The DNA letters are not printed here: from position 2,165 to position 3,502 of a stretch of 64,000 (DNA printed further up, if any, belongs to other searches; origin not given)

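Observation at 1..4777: Helicase-nuclease fusion, DUF2130 nuclease-like protein and an HhH protein form a defence-like accessory module at the window edge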

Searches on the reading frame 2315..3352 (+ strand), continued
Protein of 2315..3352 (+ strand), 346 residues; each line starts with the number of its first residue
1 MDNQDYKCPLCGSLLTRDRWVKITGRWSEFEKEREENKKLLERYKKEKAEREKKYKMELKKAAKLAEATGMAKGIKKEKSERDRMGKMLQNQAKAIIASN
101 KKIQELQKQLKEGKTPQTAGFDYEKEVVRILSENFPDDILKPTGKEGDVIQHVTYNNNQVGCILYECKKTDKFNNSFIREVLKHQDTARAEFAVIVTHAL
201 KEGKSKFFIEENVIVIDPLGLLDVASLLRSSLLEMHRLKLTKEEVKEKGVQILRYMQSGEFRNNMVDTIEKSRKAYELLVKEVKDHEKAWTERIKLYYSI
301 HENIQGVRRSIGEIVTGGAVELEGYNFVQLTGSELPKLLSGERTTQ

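Call 71: search_protein_families(library=ncbifam, proteins=[L018:3381-7988:+, L017:7285-7950:+, L015:3131-3736:-, L018:7995-9002:+], max_evalue=0.001)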
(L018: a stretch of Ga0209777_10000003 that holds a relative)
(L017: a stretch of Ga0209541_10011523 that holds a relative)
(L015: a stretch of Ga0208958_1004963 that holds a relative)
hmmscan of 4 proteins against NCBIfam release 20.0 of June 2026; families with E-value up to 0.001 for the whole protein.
L018:3381-7988:+ (1536 aa): 5 families
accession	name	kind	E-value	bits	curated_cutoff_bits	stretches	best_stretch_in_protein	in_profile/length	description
NF058533.1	antiphage_ProA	equivalog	4.1e-38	130.6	1500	2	949-1244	1280-1555/1903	anti-phage protein ProA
TIGR00376.1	TIGR00376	hypoth_equivalog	1.7e-21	76.4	348.9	2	948-1216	343-591/639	IGHMBP2 family helicase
NF042953.1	Hhe_antiphage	equivalog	1.4e-20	72.4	2000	2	950-1246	1259-1536/1797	DUF4011 domain-containing anti-phage protein Hhe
NF040671.1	PLuB_AAA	exception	1.1e-14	52.9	999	1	972-1205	962-1205/1256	PLuB system helicase-like protein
NF038214.1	IS21_help_AAA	equivalog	0.00041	20.1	200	0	473-507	88-122/232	IS21-like element helper ATPase IstB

L017:7285-7950:+ (222 aa): 2 families
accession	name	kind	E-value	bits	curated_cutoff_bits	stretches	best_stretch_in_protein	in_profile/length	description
TIGR00498.1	lexA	equivalog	7.4e-25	87.7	110.95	1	21-218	27-201/203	transcriptional repressor LexA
NF007621.2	PRK10276.1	subfamily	6.7e-14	51.9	110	1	103-217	12-115/115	translesion error-prone DNA polymerase V autoproteolytic subunit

L015:3131-3736:- (202 aa): 2 families
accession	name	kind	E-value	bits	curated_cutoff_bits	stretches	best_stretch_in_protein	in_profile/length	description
TIGR00498.1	lexA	equivalog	4.2e-38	131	110.95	1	13-201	5-201/203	transcriptional repressor LexA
NF007621.2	PRK10276.1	subfamily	6e-13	48.8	110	1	104-189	16-104/115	translesion error-prone DNA polymerase V autoproteolytic subunit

L018:7995-9002:+ (336 aa): 0 families

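Call 89: search_dna_similar(query=window:2315-3352:+, collection=plasmids, mode=protein, max_rows=15, max_evalue=0.00001)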
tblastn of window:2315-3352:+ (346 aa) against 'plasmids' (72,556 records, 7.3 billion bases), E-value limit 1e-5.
Records with a match: 34; places in all: 43; records where one place covers at least 80% of the query: 0.
Best place of each record, by identity: <60% 34.
By first word of the organism name: Bradyrhizobium 25; Aminobacter 3; Chryseobacterium 2; Granulicella 2; Mesorhizobium 1; Skermanella 1.
By predicted mobility (MOB-suite, as given by PLSDB): conjugative 14; non-mobilizable 13; mobilizable 7.
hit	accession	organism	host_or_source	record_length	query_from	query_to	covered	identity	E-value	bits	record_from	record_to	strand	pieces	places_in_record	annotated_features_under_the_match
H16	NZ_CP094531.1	Chryseobacterium oryzae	Single cell,Andong Sikhe (Andong rice ...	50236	131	330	58%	30.4%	1e-7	61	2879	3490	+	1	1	DUF2130 domain-containing protein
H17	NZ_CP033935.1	Chryseobacterium balustinum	fish,pure isolate,blood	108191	131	330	58%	30.0%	9e-8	61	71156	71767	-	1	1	DUF2130 domain-containing protein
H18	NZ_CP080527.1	Mesorhizobium sp. AR07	Oxytropis sp.,Cell culture,root nodule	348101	131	333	59%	27.1%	7e-15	83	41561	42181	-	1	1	DUF2130 domain-containing protein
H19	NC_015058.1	Granulicella tundricola MP5ACTX9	-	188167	131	324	56%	28.0%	3e-9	66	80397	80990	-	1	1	DUF2130 domain-containing protein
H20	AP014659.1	Bradyrhizobium diazoefficiens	-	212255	135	341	60%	26.1%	1e-11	74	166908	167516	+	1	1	uncharacterized protein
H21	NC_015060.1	Granulicella tundricola MP5ACTX9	-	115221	131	324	56%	27.6%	1e-9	67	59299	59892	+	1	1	DUF2130 domain-containing protein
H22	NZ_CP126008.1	Bradyrhizobium elkanii USDA 94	Glycine max,soybean,root nodule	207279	135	341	60%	25.6%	3e-11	72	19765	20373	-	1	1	DUF2130 domain-containing protein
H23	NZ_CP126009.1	Bradyrhizobium elkanii USDA 94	Glycine max,soybean,root nodule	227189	135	341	60%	25.6%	3e-11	72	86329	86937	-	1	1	DUF2130 domain-containing protein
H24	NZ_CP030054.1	Bradyrhizobium guangzhouense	Arachis hypogaea,Microbe,nodule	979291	135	337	59%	25.6%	1e-11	73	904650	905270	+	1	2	DUF2130 domain-containing protein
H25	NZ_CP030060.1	Bradyrhizobium sp. CCBAU 53351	Arachis hypogaea,Microbe,nodule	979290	135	337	59%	25.6%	1e-11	73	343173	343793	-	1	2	DUF2130 domain-containing protein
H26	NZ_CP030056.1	Bradyrhizobium sp. CCBAU 53340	Arachis hypogaea,Microbe,nodule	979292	135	337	59%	25.6%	1e-11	73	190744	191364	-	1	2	DUF2130 domain-containing protein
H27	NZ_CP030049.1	Bradyrhizobium sp. CCBAU 53338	Arachis hypogaea,Microbe,nodule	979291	135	337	59%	25.6%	1e-11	73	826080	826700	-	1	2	DUF2130 domain-containing protein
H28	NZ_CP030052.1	Bradyrhizobium guangdongense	peanut,cell culture,roots of peanut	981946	135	337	59%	25.6%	1e-11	73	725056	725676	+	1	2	DUF2130 domain-containing protein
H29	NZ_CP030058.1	Bradyrhizobium guangdongense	Arachis hypogaea,Microbe,nodule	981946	135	337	59%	25.6%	1e-11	73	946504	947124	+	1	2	DUF2130 domain-containing protein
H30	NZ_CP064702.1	Bradyrhizobium sp. 172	Acmispon strigosus,cell culture,root ...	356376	135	307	50%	29.9%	2e-12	76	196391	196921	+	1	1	DUF2130 domain-containing protein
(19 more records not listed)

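Call 91: get_annotated_region(hit=H18, flank=6000)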
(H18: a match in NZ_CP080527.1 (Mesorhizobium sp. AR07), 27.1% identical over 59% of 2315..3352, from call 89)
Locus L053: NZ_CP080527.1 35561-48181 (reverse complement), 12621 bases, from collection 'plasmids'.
description: Mesorhizobium sp. AR07 plasmid pMspAR07b, complete sequence
organism: Mesorhizobium sp. AR07 (NCBI taxid 2865838)
taxonomy: Bacteria; Pseudomonadota; Alphaproteobacteria; Hyphomicrobiales; Phyllobacteriaceae; Mesorhizobium; Mesorhizobium sp. AR07
host: -; source: Oxytropis sp.,Cell culture,root nodule; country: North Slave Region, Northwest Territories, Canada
typing (MOB-suite, as given by PLSDB): conjugative; replicon rep_cluster_2428; relaxase MOBP,MOBP,MOBP; mating-pair formation MPF_T
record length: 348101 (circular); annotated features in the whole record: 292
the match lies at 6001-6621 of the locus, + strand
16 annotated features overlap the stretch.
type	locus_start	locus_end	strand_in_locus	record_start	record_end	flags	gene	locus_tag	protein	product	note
CDS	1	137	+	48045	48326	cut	-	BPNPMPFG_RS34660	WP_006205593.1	XRE family transcriptional regulator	-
CDS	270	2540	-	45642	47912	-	-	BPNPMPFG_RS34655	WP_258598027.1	relaxase/mobilization nuclease domain-containing protein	-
CDS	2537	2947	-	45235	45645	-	-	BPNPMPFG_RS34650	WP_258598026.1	hypothetical protein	-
CDS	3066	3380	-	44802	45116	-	-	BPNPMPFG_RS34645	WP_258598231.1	hypothetical protein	-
CDS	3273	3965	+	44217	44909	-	-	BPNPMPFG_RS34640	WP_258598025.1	ParA family protein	-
CDS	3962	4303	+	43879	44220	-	-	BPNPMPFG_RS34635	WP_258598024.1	hypothetical protein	-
CDS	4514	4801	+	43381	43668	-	-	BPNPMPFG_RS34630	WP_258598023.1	WGR domain-containing protein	-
CDS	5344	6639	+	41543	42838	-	-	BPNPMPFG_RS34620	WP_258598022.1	DUF2130 domain-containing protein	-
CDS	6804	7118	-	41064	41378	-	-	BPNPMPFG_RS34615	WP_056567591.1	DUF736 domain-containing protein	-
CDS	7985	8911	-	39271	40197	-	-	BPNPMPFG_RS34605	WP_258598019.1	ArdC family protein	-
CDS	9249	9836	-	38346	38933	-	-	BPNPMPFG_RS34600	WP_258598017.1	hypothetical protein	-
CDS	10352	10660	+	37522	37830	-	-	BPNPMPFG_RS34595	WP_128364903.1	alkylphosphonate utilization protein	-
CDS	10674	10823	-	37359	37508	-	-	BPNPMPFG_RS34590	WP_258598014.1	hypothetical protein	-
CDS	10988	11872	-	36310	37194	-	-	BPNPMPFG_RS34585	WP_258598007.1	hypothetical protein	-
CDS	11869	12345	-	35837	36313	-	-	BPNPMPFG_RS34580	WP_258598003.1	hypothetical protein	-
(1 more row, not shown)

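Call 92: get_annotated_region(hit=H16, flank=6000)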
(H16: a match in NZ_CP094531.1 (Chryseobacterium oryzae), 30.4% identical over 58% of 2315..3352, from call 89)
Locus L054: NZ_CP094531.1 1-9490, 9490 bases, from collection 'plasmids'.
description: Chryseobacterium oryzae strain ADR-1 plasmid unnamed2, complete sequence
organism: Chryseobacterium oryzae (NCBI taxid 2929799)
taxonomy: Bacteria; Bacteroidota; Flavobacteriia; Flavobacteriales; Weeksellaceae; Chryseobacterium; Chryseobacterium oryzae
host: -; source: Single cell,Andong Sikhe (Andong rice punch); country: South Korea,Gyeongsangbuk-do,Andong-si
typing (MOB-suite, as given by PLSDB): non-mobilizable
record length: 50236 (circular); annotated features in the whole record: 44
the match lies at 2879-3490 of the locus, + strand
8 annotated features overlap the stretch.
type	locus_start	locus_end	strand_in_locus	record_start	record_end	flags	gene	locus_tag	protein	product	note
CDS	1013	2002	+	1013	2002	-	-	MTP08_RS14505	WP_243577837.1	WYL domain-containing protein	-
CDS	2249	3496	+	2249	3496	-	-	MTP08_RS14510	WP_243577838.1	DUF2130 domain-containing protein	-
CDS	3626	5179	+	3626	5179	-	-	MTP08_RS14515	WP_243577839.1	class I SAM-dependent DNA methyltransferase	-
CDS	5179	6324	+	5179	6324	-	-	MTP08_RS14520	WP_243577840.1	restriction endonuclease subunit S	-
CDS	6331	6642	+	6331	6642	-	-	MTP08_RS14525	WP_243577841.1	hypothetical protein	-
CDS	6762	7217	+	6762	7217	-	-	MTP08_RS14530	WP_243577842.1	helix-turn-helix domain-containing protein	-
CDS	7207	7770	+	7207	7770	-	-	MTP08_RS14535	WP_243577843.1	PIN domain-containing protein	-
CDS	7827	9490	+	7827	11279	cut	-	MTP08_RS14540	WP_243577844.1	DEAD/DEAH box helicase family protein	-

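Call 93: search_dna_similar(query=window:2315-3352:+, collection=phages, mode=protein, max_rows=10, max_evalue=0.00001)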
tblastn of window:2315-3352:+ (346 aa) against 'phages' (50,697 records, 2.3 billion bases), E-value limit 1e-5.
No match.

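Call 100: get_annotated_region(hit=H19, flank=5000)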
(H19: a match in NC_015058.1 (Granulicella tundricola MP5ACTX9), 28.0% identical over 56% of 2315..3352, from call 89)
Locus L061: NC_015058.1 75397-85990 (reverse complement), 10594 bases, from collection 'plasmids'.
description: Granulicella tundricola MP5ACTX9 plasmid pACIX903, complete sequence
organism: Granulicella tundricola MP5ACTX9 (NCBI taxid 1198114)
taxonomy: Bacteria; Acidobacteriota; Terriglobia; Terriglobales; Acidobacteriaceae; Granulicella; Granulicella tundricola; Granulicella tundricola MP5ACTX9
host: -; source: -; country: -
typing (MOB-suite, as given by PLSDB): conjugative; relaxase MOBF; mating-pair formation MPF_T
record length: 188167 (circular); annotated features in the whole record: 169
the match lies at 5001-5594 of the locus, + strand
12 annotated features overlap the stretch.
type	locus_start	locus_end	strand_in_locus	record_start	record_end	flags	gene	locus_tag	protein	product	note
CDS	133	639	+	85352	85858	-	-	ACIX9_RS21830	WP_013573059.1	nucleoside deaminase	-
CDS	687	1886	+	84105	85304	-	-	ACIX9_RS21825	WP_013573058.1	DUF2252 family protein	-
CDS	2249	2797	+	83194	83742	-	-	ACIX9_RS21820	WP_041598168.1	DUF1731 domain-containing protein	-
CDS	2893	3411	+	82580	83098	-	-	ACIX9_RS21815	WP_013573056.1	hypothetical protein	-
CDS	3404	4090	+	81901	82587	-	-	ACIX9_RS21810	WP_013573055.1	hypothetical protein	-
CDS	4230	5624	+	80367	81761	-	-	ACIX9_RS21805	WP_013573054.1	DUF2130 domain-containing protein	-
CDS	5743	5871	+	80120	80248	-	-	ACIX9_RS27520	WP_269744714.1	hypothetical protein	-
CDS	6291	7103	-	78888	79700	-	-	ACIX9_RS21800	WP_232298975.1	DUF5694 domain-containing protein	-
CDS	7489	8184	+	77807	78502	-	-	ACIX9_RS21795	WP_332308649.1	hypothetical protein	-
CDS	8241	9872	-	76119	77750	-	-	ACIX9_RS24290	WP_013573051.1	EAL domain-containing protein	-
CDS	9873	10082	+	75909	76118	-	-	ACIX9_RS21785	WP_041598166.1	hypothetical protein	-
CDS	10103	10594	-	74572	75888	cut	-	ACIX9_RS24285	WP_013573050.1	OmpA family protein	-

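Call 101: get_annotated_region(hit=H22, flank=5000)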
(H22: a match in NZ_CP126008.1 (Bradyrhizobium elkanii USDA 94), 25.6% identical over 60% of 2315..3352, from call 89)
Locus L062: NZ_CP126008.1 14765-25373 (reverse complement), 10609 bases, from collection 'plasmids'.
description: Bradyrhizobium elkanii USDA 94 plasmid pUSDA94-1, complete sequence
organism: Bradyrhizobium elkanii USDA 94 (NCBI taxid 398524)
taxonomy: Bacteria; Pseudomonadota; Alphaproteobacteria; Hyphomicrobiales; Nitrobacteraceae; Bradyrhizobium; Bradyrhizobium elkanii; Bradyrhizobium elkanii USDA 94
host: -; source: Glycine max,soybean,root nodule; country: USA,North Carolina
typing (MOB-suite, as given by PLSDB): conjugative; relaxase MOBP,MOBP; mating-pair formation MPF_T
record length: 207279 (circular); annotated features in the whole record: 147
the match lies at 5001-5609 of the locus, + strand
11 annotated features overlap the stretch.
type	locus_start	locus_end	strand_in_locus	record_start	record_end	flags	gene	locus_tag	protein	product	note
CDS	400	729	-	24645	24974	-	-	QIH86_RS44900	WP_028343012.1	hypothetical protein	-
CDS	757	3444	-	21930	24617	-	-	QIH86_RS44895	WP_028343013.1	AAA family ATPase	-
CDS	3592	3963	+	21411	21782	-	-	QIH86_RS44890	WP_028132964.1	type II toxin-antitoxin system RelE/ParE family toxin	-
CDS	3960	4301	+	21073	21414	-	-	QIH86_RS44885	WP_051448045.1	helix-turn-helix transcriptional regulator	-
CDS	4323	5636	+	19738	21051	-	-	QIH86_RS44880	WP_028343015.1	DUF2130 domain-containing protein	-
CDS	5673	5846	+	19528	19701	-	-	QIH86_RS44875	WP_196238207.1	hypothetical protein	-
CDS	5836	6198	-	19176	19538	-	-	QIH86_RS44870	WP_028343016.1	hypothetical protein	-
CDS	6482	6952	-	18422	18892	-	-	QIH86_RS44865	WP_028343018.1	hypothetical protein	-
CDS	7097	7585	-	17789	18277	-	-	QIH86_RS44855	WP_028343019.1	helix-turn-helix domain-containing protein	-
CDS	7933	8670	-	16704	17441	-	-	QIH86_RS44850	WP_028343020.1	DUF3800 domain-containing protein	-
CDS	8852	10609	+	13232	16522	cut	-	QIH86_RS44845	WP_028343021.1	DEAD/DEAH box helicase family protein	-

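Call 102: get_annotated_region(hit=H17, flank=5000)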
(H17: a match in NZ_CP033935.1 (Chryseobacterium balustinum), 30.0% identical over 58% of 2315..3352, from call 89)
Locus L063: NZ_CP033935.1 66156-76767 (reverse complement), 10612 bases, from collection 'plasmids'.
description: Chryseobacterium balustinum strain KC_1863 plasmid unnamed, complete sequence
organism: Chryseobacterium balustinum (NCBI taxid 246)
taxonomy: Bacteria; Bacteroidota; Flavobacteriia; Flavobacteriales; Weeksellaceae; Chryseobacterium; Chryseobacterium balustinum
host: -; source: fish,pure isolate,blood; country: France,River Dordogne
typing (MOB-suite, as given by PLSDB): non-mobilizable
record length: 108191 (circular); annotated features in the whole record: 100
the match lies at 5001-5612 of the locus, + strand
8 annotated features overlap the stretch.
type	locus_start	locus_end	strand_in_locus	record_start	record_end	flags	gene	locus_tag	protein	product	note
CDS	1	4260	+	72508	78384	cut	-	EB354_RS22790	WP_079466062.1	DEAD/DEAH box helicase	-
CDS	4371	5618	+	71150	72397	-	-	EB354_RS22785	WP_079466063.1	DUF2130 domain-containing protein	-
CDS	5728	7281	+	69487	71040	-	-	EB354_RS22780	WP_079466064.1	class I SAM-dependent DNA methyltransferase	-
CDS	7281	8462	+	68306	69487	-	-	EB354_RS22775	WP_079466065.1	restriction endonuclease subunit S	GO:0006304 - DNA modification [Evidence IEA]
CDS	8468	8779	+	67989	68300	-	-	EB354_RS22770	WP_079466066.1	hypothetical protein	-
CDS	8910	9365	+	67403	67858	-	-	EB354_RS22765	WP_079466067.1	helix-turn-helix domain-containing protein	-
CDS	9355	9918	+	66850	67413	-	-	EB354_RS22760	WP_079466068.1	PIN domain-containing protein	-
CDS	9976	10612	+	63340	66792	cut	-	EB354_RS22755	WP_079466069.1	DEAD/DEAH box helicase family protein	-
